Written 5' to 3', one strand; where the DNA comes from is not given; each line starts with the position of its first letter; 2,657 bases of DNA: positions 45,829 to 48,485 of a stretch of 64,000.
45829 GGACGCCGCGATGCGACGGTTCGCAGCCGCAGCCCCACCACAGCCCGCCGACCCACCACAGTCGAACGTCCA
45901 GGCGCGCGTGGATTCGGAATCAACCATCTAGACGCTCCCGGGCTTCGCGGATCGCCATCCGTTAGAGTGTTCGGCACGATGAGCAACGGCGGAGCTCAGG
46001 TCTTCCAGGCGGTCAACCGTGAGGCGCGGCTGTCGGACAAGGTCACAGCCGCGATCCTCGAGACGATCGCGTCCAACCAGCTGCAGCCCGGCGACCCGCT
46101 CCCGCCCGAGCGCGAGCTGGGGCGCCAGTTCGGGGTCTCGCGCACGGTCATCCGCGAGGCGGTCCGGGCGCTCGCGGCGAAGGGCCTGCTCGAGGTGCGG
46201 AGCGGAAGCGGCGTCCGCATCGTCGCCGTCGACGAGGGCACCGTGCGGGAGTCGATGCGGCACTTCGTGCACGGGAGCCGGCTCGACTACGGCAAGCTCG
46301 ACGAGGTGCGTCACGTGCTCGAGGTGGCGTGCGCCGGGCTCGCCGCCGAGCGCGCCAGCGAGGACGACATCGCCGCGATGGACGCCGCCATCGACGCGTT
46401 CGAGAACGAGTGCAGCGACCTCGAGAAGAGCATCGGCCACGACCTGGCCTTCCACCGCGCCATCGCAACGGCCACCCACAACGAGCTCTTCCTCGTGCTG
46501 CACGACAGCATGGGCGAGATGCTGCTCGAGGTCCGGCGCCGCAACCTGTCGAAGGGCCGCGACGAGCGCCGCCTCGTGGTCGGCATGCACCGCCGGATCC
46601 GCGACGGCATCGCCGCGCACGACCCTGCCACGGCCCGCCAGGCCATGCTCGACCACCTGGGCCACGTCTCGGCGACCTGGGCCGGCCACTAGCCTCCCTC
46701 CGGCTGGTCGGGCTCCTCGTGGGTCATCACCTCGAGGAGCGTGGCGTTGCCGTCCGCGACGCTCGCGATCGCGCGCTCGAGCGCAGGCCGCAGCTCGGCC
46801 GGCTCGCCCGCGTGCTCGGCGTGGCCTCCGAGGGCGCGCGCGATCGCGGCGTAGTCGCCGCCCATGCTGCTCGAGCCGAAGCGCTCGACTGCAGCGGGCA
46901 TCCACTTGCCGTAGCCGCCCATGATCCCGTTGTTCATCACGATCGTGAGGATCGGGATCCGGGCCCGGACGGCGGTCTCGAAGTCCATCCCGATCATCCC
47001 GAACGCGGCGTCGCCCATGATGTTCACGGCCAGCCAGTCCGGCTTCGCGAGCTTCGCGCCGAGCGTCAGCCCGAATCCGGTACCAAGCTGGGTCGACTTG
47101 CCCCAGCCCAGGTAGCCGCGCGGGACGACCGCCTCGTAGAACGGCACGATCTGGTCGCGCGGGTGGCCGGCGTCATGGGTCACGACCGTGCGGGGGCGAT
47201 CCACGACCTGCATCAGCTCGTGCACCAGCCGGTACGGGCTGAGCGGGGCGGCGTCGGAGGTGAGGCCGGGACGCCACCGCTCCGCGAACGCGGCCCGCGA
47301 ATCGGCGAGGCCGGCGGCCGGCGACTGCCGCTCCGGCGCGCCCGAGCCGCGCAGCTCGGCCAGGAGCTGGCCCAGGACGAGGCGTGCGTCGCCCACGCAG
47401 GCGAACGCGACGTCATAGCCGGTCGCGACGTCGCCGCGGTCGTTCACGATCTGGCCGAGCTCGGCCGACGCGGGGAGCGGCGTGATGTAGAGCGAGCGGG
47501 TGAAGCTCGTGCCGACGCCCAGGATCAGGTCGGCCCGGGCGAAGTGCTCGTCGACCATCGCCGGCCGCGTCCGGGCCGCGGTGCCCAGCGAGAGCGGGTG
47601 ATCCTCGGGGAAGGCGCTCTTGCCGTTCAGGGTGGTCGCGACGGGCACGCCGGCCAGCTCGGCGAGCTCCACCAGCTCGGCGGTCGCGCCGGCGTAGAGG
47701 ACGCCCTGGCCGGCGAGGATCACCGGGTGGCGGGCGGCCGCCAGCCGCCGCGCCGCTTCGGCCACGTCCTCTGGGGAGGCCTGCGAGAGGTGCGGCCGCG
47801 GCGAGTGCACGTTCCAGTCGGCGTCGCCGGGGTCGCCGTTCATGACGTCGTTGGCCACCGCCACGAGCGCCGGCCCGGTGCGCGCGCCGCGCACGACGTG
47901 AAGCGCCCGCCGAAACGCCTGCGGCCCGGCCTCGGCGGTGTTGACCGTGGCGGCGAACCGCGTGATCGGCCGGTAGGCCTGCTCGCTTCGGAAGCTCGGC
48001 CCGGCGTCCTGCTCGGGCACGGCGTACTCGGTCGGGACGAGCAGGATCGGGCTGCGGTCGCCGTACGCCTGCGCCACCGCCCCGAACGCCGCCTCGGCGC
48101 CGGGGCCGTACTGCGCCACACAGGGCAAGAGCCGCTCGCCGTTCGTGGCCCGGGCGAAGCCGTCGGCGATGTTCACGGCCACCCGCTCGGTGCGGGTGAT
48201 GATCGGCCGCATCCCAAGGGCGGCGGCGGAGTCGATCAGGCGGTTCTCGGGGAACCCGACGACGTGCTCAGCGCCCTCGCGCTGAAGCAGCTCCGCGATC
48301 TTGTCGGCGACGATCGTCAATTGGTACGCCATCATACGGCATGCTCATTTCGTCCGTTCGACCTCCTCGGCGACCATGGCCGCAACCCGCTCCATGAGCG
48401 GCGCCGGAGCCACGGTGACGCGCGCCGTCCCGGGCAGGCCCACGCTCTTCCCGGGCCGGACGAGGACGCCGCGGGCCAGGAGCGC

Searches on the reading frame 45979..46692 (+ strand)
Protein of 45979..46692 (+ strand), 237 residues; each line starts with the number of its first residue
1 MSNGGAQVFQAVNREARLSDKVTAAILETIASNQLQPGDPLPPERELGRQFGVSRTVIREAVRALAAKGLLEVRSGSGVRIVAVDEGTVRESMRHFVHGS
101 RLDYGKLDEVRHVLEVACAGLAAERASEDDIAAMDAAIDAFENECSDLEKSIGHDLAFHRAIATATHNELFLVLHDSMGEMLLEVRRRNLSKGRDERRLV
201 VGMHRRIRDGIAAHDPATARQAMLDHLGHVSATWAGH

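Call 8: search_protein_families(library=pfam, proteins=[window:45979-46692:+], max_evalue=0.01)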
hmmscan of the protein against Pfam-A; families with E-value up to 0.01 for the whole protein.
window:45979-46692:+ (237 aa): 4 families
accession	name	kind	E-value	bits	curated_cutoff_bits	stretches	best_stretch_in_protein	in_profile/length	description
PF07729.17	FCD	-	1.5e-23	84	24.3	1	109-228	4-124/125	FCD domain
PF00392.27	GntR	-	1.3e-21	76.5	27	1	19-81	2-64/64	Bacterial regulatory proteins, gntR family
PF08279.18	HTH_11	-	0.0029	17.9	25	1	46-79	20-54/55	HTH domain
PF13545.12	HTH_Crp_2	-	0.0081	16.5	27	0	44-83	25-63/70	Crp-like helix-turn-helix domain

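Call 13: find_homologous_proteins(query=window:45979-46692:+, max_evalue=1e-20)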
Query window:45979-46692:+ (237 aa): 3001 proteins with E <= 1e-20 among 8000 candidates; the best 120 are listed.
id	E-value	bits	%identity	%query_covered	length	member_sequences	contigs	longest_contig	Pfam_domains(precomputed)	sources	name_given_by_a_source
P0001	4.4e-138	476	94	100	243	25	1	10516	PF07729.18,PF00392.28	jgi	jgi:GntR family transcriptional repressor for pyruvate dehydrogenase complex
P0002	3.3e-135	467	93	99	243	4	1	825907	PF07729.18,PF00392.28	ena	-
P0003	2.0e-134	464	92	100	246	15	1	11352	PF07729.18,PF00392.28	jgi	jgi:GntR family transcriptional repressor for pyruvate dehydrogenase complex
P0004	1.3e-133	461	91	100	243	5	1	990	PF07729.18,PF00392.28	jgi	jgi:GntR family transcriptional repressor for pyruvate dehydrogenase complex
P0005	1.1e-130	452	89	100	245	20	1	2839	PF07729.18,PF00392.28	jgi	jgi:GntR family transcriptional regulator, transcriptional repressor for pyruvate dehydrogenase comp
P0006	1.1e-129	449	90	99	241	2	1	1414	PF07729.18,PF00392.28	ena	-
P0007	2.8e-129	447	89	100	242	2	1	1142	PF07729.18,PF00392.28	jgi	jgi:GntR family transcriptional repressor for pyruvate dehydrogenase complex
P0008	5.3e-129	446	89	100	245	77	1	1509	PF07729.18,PF00392.28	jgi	jgi:GntR family transcriptional repressor for pyruvate dehydrogenase complex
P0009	7.6e-129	446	89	100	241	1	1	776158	PF07729.18,PF00392.28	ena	-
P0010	9.7e-129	445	90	99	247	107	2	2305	PF07729.18,PF00392.28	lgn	-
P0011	1.0e-128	445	88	100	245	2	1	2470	PF07729.18,PF00392.28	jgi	jgi:GntR family transcriptional repressor for pyruvate dehydrogenase complex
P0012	1.0e-128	445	90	99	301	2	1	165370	PF07729.18,PF00392.28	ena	-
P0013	2.9e-128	444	89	99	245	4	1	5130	PF07729.18,PF00392.28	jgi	jgi:GntR family transcriptional regulator, transcriptional repressor for pyruvate dehydrogenase comp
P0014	1.1e-127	442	91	97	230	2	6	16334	PF07729.18,PF00392.28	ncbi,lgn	-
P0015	1.2e-126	439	89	99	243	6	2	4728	PF07729.18,PF00392.28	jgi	jgi:GntR family transcriptional regulator, transcriptional repressor for pyruvate dehydrogenase comp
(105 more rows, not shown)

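Call 14: find_encoding_contigs(protein=P0002, flank=4000, max_places=3)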
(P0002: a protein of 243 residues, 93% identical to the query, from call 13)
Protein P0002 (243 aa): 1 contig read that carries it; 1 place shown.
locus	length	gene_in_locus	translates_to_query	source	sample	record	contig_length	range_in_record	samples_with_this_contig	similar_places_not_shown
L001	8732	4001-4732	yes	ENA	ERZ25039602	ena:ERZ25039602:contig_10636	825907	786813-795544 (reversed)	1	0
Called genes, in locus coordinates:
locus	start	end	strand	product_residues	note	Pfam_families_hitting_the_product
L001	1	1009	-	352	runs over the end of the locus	PF01408:GFO_IDH_MocA, PF02894:GFO_IDH_MocA_C (weak), PF22725:GFO_IDH_MocA_C3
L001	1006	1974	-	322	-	PF08240:ADH_N, PF00107:ADH_zinc_N, PF13602:ADH_zinc_N_2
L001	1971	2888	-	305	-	-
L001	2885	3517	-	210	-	PF02798:GST_N, PF13417:GST_N_3, PF13409:GST_N_2, PF00043:GST_C (weak), PF13410:GST_C_2 (weak)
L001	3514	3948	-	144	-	PF02566:OsmC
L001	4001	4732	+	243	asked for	PF00392:GntR, PF07729:FCD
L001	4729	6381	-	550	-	PF02776:TPP_enzyme_N, PF00205:TPP_enzyme_M, PF02775:TPP_enzyme_C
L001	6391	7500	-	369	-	PF00155:Aminotran_1_2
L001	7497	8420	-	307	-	PF01546:Peptidase_M20, PF07687:M20_dimer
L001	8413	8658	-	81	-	-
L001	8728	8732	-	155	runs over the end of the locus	-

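Call 15: find_encoding_contigs(protein=P0009, flank=4000, max_places=3)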
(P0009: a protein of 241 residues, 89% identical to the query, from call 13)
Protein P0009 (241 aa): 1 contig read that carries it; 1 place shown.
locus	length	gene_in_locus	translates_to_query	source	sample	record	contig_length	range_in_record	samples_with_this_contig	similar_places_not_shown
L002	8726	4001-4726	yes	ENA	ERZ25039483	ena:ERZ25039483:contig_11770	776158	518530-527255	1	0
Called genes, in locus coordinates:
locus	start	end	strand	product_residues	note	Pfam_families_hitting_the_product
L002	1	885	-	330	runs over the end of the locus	PF01408:GFO_IDH_MocA, PF02894:GFO_IDH_MocA_C, PF22725:GFO_IDH_MocA_C3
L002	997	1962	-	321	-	PF08240:ADH_N, PF00107:ADH_zinc_N, PF13602:ADH_zinc_N_2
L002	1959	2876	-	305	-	PF01522:Polysacc_deac_1 (weak)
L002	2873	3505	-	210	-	PF02798:GST_N, PF13417:GST_N_3, PF13409:GST_N_2, PF00043:GST_C (weak), PF13410:GST_C_2 (weak)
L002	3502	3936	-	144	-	PF02566:OsmC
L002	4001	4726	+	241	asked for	PF00392:GntR, PF07729:FCD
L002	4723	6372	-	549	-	PF02776:TPP_enzyme_N, PF00205:TPP_enzyme_M, PF02775:TPP_enzyme_C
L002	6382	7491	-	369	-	PF00155:Aminotran_1_2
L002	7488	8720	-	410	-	PF01546:Peptidase_M20, PF07687:M20_dimer (weak)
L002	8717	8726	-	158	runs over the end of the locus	-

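Call 16: find_encoding_contigs(protein=P0012, flank=4000, max_places=3)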
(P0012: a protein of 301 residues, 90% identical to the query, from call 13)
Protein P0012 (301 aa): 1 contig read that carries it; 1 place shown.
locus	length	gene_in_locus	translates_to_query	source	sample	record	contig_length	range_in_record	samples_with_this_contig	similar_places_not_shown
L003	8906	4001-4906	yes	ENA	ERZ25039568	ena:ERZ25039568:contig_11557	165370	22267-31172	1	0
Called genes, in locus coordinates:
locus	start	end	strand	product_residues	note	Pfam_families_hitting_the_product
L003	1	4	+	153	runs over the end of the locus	PF08450:SGL, PF24684:Vgb_lyase (weak)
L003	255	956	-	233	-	-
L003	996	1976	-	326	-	PF01408:GFO_IDH_MocA, PF02894:GFO_IDH_MocA_C (weak), PF22725:GFO_IDH_MocA_C3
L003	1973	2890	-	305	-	-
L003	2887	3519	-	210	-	PF02798:GST_N, PF13417:GST_N_3, PF13409:GST_N_2, PF00043:GST_C (weak), PF13410:GST_C_2 (weak)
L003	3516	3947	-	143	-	PF02566:OsmC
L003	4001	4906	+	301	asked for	PF00392:GntR, PF07729:FCD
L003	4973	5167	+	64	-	-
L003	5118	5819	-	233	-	PF00205:TPP_enzyme_M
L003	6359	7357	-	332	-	PF00155:Aminotran_1_2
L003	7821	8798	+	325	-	-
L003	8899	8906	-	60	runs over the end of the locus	-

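Call 17: find_encoding_contigs(protein=P0001, flank=4000, max_places=3)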
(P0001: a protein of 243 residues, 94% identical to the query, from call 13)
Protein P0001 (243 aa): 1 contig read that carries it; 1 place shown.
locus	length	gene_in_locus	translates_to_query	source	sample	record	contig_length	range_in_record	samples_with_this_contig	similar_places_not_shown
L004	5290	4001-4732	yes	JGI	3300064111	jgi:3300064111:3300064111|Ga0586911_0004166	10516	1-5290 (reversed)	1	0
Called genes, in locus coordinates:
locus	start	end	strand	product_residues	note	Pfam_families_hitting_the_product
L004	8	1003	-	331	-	PF01408:GFO_IDH_MocA, PF02894:GFO_IDH_MocA_C, PF22725:GFO_IDH_MocA_C3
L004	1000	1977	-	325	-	PF01408:GFO_IDH_MocA, PF02894:GFO_IDH_MocA_C (weak), PF22725:GFO_IDH_MocA_C3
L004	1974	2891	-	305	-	-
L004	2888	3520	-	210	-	PF02798:GST_N, PF13417:GST_N_3, PF13409:GST_N_2, PF00043:GST_C (weak), PF13410:GST_C_2 (weak)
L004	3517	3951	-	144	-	PF02566:OsmC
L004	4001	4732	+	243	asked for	PF00392:GntR, PF07729:FCD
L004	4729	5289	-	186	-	?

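Call 42: find_encoding_contigs(protein=P0003, flank=1500, max_places=3)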
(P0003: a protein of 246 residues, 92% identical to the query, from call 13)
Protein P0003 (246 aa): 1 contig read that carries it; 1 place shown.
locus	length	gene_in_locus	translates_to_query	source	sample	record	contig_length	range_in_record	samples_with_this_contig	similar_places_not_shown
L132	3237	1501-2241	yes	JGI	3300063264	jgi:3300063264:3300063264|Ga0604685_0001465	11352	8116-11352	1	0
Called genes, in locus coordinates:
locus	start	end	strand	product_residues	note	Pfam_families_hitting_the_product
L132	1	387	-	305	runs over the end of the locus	-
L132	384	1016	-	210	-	PF02798:GST_N, PF13417:GST_N_3, PF13409:GST_N_2, PF13410:GST_C_2 (weak)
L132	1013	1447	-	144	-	PF02566:OsmC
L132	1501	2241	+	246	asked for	PF00392:GntR, PF07729:FCD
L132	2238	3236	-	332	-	?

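Call 43: find_encoding_contigs(protein=P0014, flank=1500, max_places=6)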
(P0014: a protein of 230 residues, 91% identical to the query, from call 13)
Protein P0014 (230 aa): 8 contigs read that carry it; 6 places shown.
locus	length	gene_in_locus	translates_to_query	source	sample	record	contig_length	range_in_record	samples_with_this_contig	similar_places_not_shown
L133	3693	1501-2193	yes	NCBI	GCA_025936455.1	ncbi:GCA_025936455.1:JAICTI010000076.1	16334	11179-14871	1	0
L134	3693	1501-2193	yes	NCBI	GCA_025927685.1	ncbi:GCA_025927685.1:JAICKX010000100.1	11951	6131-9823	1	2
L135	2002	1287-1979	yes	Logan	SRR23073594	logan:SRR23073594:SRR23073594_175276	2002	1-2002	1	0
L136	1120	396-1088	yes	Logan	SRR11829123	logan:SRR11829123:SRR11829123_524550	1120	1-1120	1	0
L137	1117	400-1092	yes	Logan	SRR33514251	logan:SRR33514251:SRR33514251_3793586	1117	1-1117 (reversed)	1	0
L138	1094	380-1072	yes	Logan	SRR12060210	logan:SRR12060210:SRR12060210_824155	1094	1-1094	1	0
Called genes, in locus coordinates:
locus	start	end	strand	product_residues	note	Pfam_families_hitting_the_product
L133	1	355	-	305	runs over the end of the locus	-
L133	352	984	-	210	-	PF02798:GST_N, PF13417:GST_N_3, PF13409:GST_N_2, PF00043:GST_C (weak), PF13410:GST_C_2 (weak)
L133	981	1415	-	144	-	PF02566:OsmC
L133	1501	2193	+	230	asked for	PF00392:GntR, PF07729:FCD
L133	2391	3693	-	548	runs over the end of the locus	PF02776:TPP_enzyme_N, PF00205:TPP_enzyme_M, PF02775:TPP_enzyme_C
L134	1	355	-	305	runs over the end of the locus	-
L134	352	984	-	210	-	PF02798:GST_N, PF13417:GST_N_3, PF13409:GST_N_2, PF00043:GST_C (weak), PF13410:GST_C_2 (weak)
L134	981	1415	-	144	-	PF02566:OsmC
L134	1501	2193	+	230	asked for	PF00392:GntR, PF07729:FCD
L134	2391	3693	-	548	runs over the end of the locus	PF02776:TPP_enzyme_N, PF00205:TPP_enzyme_M, PF02775:TPP_enzyme_C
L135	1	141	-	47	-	?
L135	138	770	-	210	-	PF02798:GST_N, PF13417:GST_N_3, PF13409:GST_N_2, PF00043:GST_C (weak), PF13410:GST_C_2 (weak)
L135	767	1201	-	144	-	PF02566:OsmC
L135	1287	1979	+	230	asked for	PF00392:GntR, PF07729:FCD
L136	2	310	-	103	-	?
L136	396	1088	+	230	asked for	PF00392:GntR, PF07729:FCD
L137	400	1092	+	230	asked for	PF00392:GntR, PF07729:FCD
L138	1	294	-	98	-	?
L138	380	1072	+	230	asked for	PF00392:GntR, PF07729:FCD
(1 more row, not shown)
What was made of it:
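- Eleven syntenic OsmC-GntR loci (L001-L004, L132-L138; 84-90% nucleotide identity for the four aligned, L001-L004) have gene-call spacers of about 50-65 bp, too short to hold the element (calls 14-17, 42, 43).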

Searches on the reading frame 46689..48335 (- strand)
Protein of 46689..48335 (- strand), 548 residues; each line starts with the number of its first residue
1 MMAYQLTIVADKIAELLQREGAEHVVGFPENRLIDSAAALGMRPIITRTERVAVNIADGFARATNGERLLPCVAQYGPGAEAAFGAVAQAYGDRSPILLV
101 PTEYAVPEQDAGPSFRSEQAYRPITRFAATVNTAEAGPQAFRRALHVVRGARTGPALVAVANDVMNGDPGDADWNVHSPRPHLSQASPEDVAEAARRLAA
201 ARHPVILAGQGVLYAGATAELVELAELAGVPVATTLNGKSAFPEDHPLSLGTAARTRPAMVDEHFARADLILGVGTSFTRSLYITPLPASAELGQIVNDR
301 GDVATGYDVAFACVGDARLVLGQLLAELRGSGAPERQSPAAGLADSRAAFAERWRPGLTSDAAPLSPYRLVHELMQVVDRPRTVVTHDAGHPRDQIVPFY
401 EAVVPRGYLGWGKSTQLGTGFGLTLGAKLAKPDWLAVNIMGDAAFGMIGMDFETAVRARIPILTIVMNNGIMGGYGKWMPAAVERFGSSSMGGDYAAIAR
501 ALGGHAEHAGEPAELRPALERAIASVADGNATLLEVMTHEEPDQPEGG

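Call 8: search_protein_families(library=pfam, proteins=[window:46689-48335:-], max_evalue=0.01)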
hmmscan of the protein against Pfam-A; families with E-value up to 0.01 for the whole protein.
window:46689-48335:- (548 aa): 3 families
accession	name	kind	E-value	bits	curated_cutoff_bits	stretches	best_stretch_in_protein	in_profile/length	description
PF00205.28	TPP_enzyme_M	-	9.8e-31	106.7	30.4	1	191-324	1-137/137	Thiamine pyrophosphate enzyme, central domain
PF02775.26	TPP_enzyme_C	-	3.6e-25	89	21.9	1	394-534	7-149/151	Thiamine pyrophosphate enzyme, C-terminal TPP binding domain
PF02776.23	TPP_enzyme_N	-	2.1e-17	63.4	26.8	1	9-110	3-106/119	Thiamine pyrophosphate enzyme, N-terminal TPP binding domain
